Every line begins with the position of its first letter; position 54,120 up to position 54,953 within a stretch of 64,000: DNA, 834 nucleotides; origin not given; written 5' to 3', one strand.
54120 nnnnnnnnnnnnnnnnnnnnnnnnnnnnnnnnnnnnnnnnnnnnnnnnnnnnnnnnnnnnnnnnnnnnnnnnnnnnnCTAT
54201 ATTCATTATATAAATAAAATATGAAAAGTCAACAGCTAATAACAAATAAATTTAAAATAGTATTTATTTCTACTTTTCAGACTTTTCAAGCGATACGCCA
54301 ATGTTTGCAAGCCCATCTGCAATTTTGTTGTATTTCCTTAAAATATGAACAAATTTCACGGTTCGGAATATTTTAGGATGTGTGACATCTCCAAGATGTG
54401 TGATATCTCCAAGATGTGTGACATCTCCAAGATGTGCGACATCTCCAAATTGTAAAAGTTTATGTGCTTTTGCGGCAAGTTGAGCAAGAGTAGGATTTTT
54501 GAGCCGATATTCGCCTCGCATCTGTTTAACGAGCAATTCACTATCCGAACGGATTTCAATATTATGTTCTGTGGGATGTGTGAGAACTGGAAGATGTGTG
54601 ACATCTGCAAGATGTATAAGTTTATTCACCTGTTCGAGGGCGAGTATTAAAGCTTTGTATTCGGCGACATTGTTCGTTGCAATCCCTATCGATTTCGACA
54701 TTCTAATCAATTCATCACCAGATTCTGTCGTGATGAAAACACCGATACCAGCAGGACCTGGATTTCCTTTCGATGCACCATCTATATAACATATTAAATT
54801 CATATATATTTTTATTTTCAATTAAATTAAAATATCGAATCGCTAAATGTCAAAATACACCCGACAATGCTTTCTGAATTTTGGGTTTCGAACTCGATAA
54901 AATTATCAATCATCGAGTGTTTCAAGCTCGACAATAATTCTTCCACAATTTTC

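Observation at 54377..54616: In-frame palindromic 18-bp tandem repeats inserted at two sites inside the RNase HI gene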

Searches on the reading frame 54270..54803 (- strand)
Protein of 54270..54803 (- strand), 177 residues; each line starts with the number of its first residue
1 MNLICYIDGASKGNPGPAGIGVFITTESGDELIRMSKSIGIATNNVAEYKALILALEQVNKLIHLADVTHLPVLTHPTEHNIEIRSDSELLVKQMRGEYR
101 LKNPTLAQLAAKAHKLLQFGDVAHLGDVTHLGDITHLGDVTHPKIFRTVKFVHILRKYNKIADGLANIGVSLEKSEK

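Call 6: search_protein_families(library=pfam, proteins=[window:54270-54803:-], max_evalue=0.01)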
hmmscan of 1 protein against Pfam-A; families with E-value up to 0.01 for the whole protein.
window:54270-54803:- (177 aa): 2 families
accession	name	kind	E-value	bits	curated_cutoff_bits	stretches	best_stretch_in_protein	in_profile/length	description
PF13456.12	RVT_3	-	2.3e-14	53.8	21.6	1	8-62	3-58/123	Reverse transcriptase-like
PF00075.30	RNase_H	-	1.2e-09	39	25.8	1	3-94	4-74/141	RNase H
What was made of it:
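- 54270..54803 (-): RNase HI gene (177 aa; type 1 RNase H of the LC11 / Sto-RNase H1 / Rv2228c-N type, without basic protrusion). Identical to GenBank MCD6595184.1. Pfam RVT_3 2.3e-14 and RNase_H 1.2e-9, both above gathering score (call 6).
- On Type 1 RNase H (RNase HI), LC11/Sto-RNase H1-like subgroup: Pfam RVT_3 53.8 bits (cut-off 21.6) and RNase_H 39 bits (cut-off 25.8) (call 6).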

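Call 7: find_homologous_proteins(query=window:54270-54803:-, max_evalue=0.001)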
Query window:54270-54803:- (177 aa): 6313 proteins with E <= 0.001 among 6460 candidates; the best 120 are listed.
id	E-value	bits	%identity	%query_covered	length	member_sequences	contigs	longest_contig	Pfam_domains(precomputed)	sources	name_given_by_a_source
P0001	1.7e-110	385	100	100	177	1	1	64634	PF13456.13,PF00075.31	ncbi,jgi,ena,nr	ncbi:ribonuclease HI family protein [bacterium]|nr:ribonuclease HI family protein [bacterium]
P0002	2.5e-93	329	92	100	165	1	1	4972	PF13456.13,PF00075.31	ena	-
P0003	2.2e-48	183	61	98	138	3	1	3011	PF13456.13,PF00075.31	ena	-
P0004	1.2e-35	141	47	99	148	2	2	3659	PF13456.13,PF00075.31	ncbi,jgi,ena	-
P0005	5.2e-35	139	50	95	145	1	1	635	PF13456.13,PF00075.31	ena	-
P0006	5.4e-33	133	48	96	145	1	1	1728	PF13456.13,PF00075.31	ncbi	-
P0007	8.3e-33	132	48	96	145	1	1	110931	PF13456.13,PF00075.31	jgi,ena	-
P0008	1.9e-31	128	48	93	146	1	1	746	PF13456.13,PF00075.31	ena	-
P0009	2.7e-27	114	42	94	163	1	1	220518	PF13456.13,PF00075.31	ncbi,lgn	-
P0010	5.1e-27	113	-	-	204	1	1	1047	PF13456.13,PF00075.31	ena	-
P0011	8.9e-27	112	41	96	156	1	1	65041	PF13456.13,PF00075.31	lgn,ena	-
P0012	1.6e-26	112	43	97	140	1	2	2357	PF13456.13,PF00075.31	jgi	jgi:ribonuclease HI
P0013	6.7e-26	110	42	93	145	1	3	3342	PF13456.13,PF00075.31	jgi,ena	jgi:ribonuclease HI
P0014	8.4e-26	109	43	94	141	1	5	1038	PF13456.13,PF00075.31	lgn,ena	-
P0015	1.4e-25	109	42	94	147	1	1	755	PF13456.13,PF00075.31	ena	-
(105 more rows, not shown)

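Call 8: search_solved_structures(query=window:54270-54803:-, max_evalue=0.01, show_alignments=3)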
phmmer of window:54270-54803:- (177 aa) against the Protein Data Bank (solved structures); distinct sequences matched with E-value up to 0.01: 11.
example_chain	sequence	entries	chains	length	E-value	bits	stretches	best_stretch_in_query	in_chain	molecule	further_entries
3u3g_D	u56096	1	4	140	1.1e-24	90.9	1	3-113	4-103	Ribonuclease H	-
4h8k_A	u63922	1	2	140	6e-24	88.5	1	3-113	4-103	Ribonuclease H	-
3hst_B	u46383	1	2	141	5.8e-15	59.3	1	3-117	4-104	Protein Rv2228c/MT2287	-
4e19_A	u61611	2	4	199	2.1e-14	57.5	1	5-121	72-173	ribonuclease H1 | Ribonuclease HI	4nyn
3aly_A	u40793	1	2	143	2.7e-05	27.8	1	4-116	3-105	Putative uncharacterized protein ST0753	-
2ehg_A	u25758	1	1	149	3.1e-05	27.7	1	4-116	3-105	ribonuclease HI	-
2e4l_A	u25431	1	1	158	0.00077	23.1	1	5-61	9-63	Ribonuclease HI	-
2zqb_A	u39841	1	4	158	0.0014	22.3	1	5-61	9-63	Ribonuclease HI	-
4ly7_A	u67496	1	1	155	0.0037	20.9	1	5-61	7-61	Ribonuclease H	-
3aa3_A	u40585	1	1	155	0.0044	20.6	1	5-61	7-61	Ribonuclease HI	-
3aa2_A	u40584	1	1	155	0.0084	19.7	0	5-61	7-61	Ribonuclease HI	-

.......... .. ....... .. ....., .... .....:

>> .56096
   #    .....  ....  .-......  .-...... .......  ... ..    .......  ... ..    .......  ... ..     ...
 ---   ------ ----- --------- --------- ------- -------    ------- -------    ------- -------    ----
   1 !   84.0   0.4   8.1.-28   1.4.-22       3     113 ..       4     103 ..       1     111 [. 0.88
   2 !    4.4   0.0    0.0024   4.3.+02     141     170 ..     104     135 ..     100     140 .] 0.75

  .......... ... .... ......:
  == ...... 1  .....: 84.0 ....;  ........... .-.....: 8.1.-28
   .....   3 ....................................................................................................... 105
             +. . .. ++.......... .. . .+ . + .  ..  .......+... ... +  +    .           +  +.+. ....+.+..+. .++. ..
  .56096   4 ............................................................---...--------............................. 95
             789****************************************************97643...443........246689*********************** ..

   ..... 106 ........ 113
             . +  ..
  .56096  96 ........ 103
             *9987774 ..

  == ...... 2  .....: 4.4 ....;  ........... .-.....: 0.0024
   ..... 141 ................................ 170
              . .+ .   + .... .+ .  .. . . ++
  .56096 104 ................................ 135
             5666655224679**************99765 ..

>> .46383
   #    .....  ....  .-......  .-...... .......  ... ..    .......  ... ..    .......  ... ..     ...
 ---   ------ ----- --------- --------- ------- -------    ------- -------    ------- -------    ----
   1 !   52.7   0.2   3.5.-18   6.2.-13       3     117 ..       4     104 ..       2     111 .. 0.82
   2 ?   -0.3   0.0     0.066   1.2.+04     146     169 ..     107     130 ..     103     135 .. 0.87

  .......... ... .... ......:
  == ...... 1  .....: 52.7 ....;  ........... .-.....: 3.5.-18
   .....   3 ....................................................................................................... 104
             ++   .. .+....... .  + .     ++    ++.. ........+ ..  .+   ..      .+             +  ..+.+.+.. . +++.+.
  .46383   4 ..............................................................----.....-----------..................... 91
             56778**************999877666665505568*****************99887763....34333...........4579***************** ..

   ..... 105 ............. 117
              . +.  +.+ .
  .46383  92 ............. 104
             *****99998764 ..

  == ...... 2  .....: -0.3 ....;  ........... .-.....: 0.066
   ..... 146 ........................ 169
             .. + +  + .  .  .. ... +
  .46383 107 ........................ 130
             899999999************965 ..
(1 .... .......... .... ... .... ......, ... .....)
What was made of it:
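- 54270..54803 (-): Best solved relative is 3u3g, LC11-RNase H1, E 1e-24 (call 8).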

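Call 10: find_encoding_contigs(protein=P0002, flank=5000)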
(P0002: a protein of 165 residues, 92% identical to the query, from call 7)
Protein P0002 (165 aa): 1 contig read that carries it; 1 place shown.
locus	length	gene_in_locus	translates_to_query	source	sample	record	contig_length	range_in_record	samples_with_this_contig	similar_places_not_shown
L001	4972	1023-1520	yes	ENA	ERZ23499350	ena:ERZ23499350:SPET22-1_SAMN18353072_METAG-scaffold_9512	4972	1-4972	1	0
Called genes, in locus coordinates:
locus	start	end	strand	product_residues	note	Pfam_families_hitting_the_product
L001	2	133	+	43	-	?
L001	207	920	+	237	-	PF24481:CT398_CC (weak), PF02591:Zn_ribbon_9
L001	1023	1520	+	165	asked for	PF00075:RNase_H, PF13456:RVT_3 (faint)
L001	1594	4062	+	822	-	PF13860:FlgD_ig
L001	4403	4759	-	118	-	-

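Call 11: find_encoding_contigs(protein=P0003, flank=5000)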
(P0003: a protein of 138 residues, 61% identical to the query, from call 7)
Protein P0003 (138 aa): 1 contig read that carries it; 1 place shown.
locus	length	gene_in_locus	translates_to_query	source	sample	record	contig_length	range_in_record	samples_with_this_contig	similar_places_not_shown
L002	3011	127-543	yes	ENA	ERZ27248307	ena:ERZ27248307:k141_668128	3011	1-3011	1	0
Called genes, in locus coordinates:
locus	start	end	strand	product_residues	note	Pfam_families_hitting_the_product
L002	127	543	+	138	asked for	PF00075:RNase_H, PF13456:RVT_3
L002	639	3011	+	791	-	?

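Call 12: find_encoding_contigs(protein=P0001, flank=10000)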
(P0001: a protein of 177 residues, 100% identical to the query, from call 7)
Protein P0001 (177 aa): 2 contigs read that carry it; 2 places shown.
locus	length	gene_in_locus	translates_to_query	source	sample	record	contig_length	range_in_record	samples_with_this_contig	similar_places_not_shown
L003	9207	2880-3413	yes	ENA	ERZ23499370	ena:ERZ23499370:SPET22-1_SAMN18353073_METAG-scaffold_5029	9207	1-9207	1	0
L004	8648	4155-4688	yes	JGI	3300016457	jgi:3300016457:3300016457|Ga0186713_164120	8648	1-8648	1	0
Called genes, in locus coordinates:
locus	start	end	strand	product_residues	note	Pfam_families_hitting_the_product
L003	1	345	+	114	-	?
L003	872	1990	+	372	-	PF01784:DUF34_NIF3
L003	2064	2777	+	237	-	PF24481:CT398_CC (weak), PF02591:Zn_ribbon_9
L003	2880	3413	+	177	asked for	PF00075:RNase_H, PF13456:RVT_3 (faint)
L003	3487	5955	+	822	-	PF13860:FlgD_ig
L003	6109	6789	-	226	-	PF00005:ABC_tran, PF13401:AAA_22 (faint), PF13304:AAA_21 (faint)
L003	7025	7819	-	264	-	PF01503:PRA-PH (faint), PF03819:MazG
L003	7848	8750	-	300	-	PF01509:TruB_N, PF16198:TruB_C_2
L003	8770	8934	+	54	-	-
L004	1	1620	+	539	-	?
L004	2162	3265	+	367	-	PF01784:DUF34_NIF3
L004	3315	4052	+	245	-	PF24481:CT398_CC (weak), PF02591:Zn_ribbon_9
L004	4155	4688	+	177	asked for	PF00075:RNase_H, PF13456:RVT_3 (faint)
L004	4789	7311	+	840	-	PF13860:FlgD_ig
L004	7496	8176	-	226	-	PF00005:ABC_tran, PF13304:AAA_21 (faint)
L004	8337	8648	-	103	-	?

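Call 29: predict_structure(alignment_id=A1)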
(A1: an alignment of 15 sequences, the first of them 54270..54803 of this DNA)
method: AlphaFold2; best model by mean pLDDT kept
length: 177 residues; sequences in the alignment: 15
mean_pLDDT: 83.6   pTM: 0.80
mean pLDDT of the five models: 83.6, 83.4, 83.2, 82.9, 82.8
residues with pLDDT >= 90: 113; 70-90: 24; 50-70: 19; < 50: 21
segments of 3 or more residues with pLDDT < 50: 122-141
pLDDT, mean of each block of 10 residues (from residue 1): 93 94 94 96 97 96 78 59 96 96 95 87 40 39 74 97 97 70
secondary structure, 60 per line:
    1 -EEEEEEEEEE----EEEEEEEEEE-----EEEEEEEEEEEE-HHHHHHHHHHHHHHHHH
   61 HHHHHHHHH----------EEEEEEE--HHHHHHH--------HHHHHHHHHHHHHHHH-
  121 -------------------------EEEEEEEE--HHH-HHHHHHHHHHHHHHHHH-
elements in order: E2-11 E16-25 E31-42 H44-69 E80-86 H89-95 H104-119 E146-153 H160-176
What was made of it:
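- On Type 1 RNase H (RNase HI), LC11/Sto-RNase H1-like subgroup: AF2 pTM 0.80 (call 29). The model has only H89-95 and H104-119 between beta4 and the site-2 insert (call 29).
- Strands 80-86 and 146-153 follow directly after the insertions (call 29). Both insertions emerge at the N-terminal ends of adjacent strands, so they are predicted to be spatial neighbours (call 29, plus the known RNase H sheet topology). AF2 gives no confident structure for the site-2 insert (pLDDT about 40, call 29).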

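Call 39: fold_search(model_id=the predicted structure, library=pdb)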
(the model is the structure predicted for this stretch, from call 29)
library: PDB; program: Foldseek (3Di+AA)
matches with E <= 10: 786; with E <= 0.001: 156
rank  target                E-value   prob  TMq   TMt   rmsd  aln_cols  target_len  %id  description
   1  3u3g_A                9.7e-15  1.00  0.70  0.88   3.1       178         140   35  Structure of LC11-RNase H1 Isolated from Compost by Metagenomic Approach: Insight into the Structural Bases for Unusua (released 2012-03-07)
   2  4e19_B                2.6e-14  1.00  0.68  0.90   2.6       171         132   30  Crystal structure of RNase H1 from halophilic archaeon Halobacterium salinarum NRC-1 (released 2013-03-06)
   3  4e19_A                7.8e-14  1.00  0.68  0.89   2.4       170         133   31  Crystal structure of RNase H1 from halophilic archaeon Halobacterium salinarum NRC-1 (released 2013-03-06)
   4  3hst_D                1.1e-13  1.00  0.69  0.92   2.0       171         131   30  N-Terminal RNASE H domain of rv2228c from mycobacterium tuberculosis as a fusion protein with maltose binding protein (released 2010-04-28)
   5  3hst_B                1.2e-13  1.00  0.71  0.89   2.1       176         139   30  N-Terminal RNASE H domain of rv2228c from mycobacterium tuberculosis as a fusion protein with maltose binding protein (released 2010-04-28)
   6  4h8k_A                1.2e-13  1.00  0.66  0.84   4.0       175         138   37  Crystal structure of LC11-RNase H1 in complex with RNA/DNA hybrid (released 2013-09-25)
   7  3aly_A                2.2e-09  1.00  0.62  0.77   4.7       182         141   25  Crystal Structure of RNase HI from Sulfolobus tokodaii with C-terminal deletion (released 2011-06-22)
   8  1f21                  4.0e-09  1.00  0.54  0.62   5.6       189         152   20  DIVALENT METAL COFACTOR BINDING IN THE KINETIC FOLDING TRAJECTORY OF E. COLI RIBONUCLEASE HI (released 2000-12-06)
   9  2ehg                  6.1e-09  1.00  0.62  0.74   4.5       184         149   24  Crystal structure of hyperthermophilic archaeal RNase HI (released 2007-09-11)
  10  1jl1                  6.5e-09  1.00  0.55  0.63   5.5       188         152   20  D10A E. coli ribonuclease HI (released 2002-02-27)
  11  1wsj_C                9.4e-09  1.00  0.56  0.65   5.2       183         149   20  Crystal structure of E.coli RNase HI active site mutant (K87A/H124A) (released 2004-11-23)
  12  1jl2_B                1.1e-08  1.00  0.56  0.72   3.9       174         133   22  Crystal structure of TCEO RNase H-a chimera combining the folding core from T. thermophilus RNase H and the remaining  (released 2002-01-18)
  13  3aa3                  1.3e-08  1.00  0.54  0.61   4.8       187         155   19  A52L E. coli RNase HI (released 2010-10-06)
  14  3aa2                  1.5e-08  1.00  0.55  0.63   4.8       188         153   19  A52I E. coli RNase HI (released 2010-10-06)
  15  1wsi_C                1.6e-08  1.00  0.54  0.62   5.3       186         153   19  Crystal structure of E.coli RNase HI active site mutant (E48A/K87A/D134N) (released 2004-11-23)
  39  3h08_A                7.5e-08  1.00  0.58  0.72   3.5       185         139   21  Crystal structure of the Ribonuclease H1 from Chlorobium tepidum (released 2009-05-12)
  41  3h08_B                7.5e-08  1.00  0.55  0.68   4.4       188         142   21  Crystal structure of the Ribonuclease H1 from Chlorobium tepidum (released 2009-05-12)
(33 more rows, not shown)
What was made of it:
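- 54270..54803 (-): AF2 model has core pLDDT >90, and Foldseek gives TM 0.88 to 3u3g (calls 29, 39).
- On Type 1 RNase H (RNase HI), LC11/Sto-RNase H1-like subgroup: Foldseek to 3u3g: E 1e-14, TM 0.88 normalised by the target length (call 39). The best structural matches are the protrusion-less enzymes 3u3g, 4e19, 3hst and 3aly (call 39).
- The fold matches LC11-RNase H1 (call 39).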

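Call 40: list_cluster_members(proteins=[P0001, P0002, P0003])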
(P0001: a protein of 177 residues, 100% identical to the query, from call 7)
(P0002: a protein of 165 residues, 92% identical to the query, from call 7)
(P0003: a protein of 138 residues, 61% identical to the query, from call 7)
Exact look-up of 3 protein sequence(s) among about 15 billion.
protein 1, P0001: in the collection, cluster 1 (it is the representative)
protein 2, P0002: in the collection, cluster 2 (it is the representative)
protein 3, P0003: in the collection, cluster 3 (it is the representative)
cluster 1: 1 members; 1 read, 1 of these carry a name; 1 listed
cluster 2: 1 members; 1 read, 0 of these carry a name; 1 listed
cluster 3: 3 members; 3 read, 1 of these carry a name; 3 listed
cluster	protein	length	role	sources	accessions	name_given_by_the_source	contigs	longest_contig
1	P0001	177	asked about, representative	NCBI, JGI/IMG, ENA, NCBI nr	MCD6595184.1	ribonuclease HI family protein [bacterium]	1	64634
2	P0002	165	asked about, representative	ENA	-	-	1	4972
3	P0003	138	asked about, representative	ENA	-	-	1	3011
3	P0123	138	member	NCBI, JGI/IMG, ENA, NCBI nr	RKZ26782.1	ribonuclease H [bacterium] | MAG: ribonuclease H [bacterium]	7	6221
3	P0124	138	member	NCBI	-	-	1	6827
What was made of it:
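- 54270..54803 (-): Accession from call 40.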
